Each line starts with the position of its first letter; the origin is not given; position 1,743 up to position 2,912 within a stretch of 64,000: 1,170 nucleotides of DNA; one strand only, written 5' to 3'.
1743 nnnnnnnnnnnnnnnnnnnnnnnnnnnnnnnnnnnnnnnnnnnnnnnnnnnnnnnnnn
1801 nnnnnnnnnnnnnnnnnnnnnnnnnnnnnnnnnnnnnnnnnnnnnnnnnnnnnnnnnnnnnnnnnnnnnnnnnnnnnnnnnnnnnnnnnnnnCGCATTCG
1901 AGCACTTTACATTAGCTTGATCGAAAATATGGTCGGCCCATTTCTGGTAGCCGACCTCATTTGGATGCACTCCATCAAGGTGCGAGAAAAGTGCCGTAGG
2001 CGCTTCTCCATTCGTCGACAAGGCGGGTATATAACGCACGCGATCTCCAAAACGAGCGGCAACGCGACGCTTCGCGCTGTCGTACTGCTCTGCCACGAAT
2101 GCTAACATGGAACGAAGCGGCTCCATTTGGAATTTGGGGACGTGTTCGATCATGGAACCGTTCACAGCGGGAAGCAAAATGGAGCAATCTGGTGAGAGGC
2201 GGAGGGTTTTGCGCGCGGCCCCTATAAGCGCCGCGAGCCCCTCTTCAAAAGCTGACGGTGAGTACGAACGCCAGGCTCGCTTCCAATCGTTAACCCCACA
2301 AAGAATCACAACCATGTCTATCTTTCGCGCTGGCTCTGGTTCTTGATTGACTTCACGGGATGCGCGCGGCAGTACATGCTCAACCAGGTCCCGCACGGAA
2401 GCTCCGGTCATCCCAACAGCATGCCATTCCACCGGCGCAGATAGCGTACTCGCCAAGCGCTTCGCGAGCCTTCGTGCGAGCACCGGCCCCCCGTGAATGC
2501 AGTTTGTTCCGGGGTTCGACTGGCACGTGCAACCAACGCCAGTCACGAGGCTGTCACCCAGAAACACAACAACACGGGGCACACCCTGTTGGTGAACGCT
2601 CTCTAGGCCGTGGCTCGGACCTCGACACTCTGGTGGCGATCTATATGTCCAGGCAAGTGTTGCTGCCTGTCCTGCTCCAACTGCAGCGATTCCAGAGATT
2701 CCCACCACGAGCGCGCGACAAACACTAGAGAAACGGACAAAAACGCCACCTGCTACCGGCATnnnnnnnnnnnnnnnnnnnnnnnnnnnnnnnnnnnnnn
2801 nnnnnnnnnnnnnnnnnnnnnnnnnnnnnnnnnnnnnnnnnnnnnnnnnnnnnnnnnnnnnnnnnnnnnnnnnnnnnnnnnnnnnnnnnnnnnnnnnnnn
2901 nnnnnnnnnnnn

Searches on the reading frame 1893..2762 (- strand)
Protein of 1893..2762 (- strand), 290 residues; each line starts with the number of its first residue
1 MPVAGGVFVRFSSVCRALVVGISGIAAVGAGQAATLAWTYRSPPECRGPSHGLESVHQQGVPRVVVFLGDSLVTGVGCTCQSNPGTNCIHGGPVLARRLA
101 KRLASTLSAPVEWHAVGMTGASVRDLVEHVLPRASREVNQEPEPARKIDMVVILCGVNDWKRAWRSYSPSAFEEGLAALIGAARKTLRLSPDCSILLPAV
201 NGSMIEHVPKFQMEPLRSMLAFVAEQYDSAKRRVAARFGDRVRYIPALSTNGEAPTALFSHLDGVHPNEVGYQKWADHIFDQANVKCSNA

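Call 61: search_protein_families(library=pfam, proteins=[window:1893-2762:-], max_evalue=0.0001)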
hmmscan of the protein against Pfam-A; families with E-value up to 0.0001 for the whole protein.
window:1893-2762:- (290 aa): 2 families
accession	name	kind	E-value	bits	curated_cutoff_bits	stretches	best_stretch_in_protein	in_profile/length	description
PF13472.12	Lipase_GDSL_2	-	6.4e-20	72.8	32.9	1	67-273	1-177/178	GDSL-like Lipase/Acylhydrolase family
PF00657.28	Lipase_GDSL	-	2.2e-11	44.7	23.6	1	65-279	1-208/208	GDSL-like Lipase/Acylhydrolase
